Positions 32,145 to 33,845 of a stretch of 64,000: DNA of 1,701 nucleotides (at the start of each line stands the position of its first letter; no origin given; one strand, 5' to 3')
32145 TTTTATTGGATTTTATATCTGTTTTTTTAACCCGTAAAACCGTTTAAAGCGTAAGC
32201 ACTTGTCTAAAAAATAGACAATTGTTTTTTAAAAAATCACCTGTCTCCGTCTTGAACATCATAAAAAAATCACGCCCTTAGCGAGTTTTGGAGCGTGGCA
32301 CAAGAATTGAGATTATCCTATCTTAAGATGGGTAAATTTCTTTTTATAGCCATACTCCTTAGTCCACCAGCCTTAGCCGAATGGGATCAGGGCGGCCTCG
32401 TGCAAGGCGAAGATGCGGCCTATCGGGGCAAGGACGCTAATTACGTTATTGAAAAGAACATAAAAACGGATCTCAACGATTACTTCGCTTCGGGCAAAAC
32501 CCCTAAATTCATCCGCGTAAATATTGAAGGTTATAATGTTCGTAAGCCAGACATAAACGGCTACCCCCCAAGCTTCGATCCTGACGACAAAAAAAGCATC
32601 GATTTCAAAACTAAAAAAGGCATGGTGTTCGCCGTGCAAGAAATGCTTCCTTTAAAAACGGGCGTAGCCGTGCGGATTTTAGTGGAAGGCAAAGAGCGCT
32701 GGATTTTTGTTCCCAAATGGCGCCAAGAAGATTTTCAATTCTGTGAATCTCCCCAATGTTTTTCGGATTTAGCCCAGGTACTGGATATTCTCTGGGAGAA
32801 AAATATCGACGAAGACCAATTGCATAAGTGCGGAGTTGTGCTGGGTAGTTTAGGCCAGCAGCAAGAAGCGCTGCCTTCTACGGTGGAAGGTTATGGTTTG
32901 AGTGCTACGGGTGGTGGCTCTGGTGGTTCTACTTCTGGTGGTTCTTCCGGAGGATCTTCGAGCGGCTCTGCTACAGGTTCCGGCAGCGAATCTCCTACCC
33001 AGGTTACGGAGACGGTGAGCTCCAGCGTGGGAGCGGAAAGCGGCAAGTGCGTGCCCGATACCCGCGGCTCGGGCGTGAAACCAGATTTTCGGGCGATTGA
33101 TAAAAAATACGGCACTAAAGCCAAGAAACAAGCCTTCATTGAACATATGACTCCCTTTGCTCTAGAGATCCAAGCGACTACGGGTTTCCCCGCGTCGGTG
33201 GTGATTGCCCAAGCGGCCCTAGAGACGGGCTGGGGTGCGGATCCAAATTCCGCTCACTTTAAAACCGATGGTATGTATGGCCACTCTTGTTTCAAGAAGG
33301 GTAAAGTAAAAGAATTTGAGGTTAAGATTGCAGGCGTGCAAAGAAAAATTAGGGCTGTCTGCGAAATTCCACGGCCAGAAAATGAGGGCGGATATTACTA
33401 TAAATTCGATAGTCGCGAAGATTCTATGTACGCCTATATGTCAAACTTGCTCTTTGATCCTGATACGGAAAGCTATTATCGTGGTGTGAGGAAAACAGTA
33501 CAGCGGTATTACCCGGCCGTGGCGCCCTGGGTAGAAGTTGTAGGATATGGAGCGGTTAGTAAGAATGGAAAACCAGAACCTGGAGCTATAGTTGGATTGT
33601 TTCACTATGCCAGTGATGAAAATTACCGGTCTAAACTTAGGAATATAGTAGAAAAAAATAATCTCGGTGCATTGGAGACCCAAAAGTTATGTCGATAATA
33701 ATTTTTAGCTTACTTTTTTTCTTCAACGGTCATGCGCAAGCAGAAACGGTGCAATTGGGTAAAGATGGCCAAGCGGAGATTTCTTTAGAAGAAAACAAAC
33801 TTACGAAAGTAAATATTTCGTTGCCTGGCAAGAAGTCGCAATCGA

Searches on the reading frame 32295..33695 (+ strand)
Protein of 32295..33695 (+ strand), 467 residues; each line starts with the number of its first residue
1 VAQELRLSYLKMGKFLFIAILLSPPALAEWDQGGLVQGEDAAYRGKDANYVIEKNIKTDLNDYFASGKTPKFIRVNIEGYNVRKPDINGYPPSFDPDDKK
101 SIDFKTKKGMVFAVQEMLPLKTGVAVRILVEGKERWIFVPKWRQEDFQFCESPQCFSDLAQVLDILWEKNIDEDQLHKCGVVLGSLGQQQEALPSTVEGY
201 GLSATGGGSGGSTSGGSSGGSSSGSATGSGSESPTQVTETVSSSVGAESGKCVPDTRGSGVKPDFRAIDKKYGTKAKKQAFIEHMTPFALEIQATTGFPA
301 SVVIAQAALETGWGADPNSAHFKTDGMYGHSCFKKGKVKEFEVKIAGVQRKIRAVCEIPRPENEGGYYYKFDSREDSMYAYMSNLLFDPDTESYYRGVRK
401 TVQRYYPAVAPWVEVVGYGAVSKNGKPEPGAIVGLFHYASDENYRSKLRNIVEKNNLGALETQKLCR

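Call 74: search_protein_families(library=pfam, proteins=[window:32295-33695:+], max_evalue=0.001)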
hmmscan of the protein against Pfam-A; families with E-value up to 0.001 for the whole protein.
window:32295-33695:+ (467 aa): 1 family
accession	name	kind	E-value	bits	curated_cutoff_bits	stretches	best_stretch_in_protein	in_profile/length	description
PF01832.25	Glucosaminidase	-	5.2e-14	53.4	30.2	1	287-457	2-123/123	Mannosyl-glycoprotein endo-beta-N-acetylglucosaminidase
